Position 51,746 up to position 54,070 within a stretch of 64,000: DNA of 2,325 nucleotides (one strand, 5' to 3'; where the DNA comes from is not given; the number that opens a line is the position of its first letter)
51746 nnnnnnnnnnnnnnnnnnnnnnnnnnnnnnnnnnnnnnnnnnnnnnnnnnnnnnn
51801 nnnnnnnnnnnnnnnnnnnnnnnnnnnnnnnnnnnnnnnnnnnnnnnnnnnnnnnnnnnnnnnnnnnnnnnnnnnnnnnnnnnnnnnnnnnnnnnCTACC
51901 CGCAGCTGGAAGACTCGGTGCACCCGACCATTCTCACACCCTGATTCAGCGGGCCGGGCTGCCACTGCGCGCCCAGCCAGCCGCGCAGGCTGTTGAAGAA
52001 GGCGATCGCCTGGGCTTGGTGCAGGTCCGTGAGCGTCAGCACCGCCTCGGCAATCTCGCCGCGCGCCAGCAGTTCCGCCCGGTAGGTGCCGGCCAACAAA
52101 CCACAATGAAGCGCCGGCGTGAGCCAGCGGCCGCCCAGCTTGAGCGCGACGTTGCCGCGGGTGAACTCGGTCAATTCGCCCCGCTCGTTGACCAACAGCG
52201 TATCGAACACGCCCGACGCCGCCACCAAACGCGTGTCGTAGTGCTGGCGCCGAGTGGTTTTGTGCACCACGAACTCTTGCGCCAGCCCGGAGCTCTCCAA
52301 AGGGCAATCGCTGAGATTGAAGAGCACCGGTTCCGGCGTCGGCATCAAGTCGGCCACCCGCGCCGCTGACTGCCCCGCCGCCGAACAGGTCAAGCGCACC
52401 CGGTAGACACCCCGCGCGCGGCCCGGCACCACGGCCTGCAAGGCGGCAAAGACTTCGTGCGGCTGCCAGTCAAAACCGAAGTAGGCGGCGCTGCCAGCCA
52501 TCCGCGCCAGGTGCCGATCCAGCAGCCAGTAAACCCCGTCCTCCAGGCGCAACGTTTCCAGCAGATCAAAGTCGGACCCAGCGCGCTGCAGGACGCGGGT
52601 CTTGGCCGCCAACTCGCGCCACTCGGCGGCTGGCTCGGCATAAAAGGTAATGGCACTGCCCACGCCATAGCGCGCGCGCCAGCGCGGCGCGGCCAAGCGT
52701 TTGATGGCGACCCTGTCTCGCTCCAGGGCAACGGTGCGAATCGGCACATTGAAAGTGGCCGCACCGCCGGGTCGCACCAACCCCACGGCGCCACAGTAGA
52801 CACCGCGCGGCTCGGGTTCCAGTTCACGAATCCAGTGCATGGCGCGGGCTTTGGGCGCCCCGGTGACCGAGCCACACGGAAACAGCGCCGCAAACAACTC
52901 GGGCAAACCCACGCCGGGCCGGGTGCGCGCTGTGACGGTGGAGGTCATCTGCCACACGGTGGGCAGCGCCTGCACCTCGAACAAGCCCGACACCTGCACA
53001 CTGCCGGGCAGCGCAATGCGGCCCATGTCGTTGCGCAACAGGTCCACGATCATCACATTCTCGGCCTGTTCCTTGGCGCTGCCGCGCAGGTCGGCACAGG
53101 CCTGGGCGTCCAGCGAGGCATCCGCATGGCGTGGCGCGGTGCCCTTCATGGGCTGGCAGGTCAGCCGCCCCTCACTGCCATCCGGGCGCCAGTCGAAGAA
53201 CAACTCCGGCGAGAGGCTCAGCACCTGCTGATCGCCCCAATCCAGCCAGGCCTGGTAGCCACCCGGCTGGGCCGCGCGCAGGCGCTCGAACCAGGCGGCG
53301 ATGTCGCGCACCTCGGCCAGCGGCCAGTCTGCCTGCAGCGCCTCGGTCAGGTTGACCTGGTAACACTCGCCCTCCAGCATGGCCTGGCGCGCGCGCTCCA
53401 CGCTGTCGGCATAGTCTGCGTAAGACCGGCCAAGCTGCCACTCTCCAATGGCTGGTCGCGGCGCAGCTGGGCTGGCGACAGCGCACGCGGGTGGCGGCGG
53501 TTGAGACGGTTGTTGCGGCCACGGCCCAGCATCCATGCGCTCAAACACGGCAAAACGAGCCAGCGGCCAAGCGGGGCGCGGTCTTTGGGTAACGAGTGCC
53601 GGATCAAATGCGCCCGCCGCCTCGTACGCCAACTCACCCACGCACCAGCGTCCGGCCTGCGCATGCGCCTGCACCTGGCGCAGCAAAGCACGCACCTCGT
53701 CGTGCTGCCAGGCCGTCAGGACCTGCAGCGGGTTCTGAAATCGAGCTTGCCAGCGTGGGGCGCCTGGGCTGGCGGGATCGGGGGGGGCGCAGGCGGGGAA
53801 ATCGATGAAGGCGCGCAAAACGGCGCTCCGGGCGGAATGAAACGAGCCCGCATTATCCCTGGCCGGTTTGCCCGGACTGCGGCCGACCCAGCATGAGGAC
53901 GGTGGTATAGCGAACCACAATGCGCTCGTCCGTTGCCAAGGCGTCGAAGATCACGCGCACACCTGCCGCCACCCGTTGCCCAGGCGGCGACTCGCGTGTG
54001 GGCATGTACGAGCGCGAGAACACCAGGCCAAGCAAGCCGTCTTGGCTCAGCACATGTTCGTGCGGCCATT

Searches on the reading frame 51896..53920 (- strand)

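Call 7: search_protein_families(library=pfam, proteins=[window:51896-53920:-], max_evalue=0.01)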
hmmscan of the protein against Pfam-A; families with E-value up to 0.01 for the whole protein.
window:51896-53920:- (674 aa): 2 families
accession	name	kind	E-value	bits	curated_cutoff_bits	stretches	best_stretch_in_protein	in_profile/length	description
PF00425.24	Chorismate_bind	-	3.3e-74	250.1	27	1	168-440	3-257/257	chorismate binding enzyme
PF01063.24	Aminotran_4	-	1.4e-31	110.5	28.5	1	453-650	2-219/223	Amino-transferase class IV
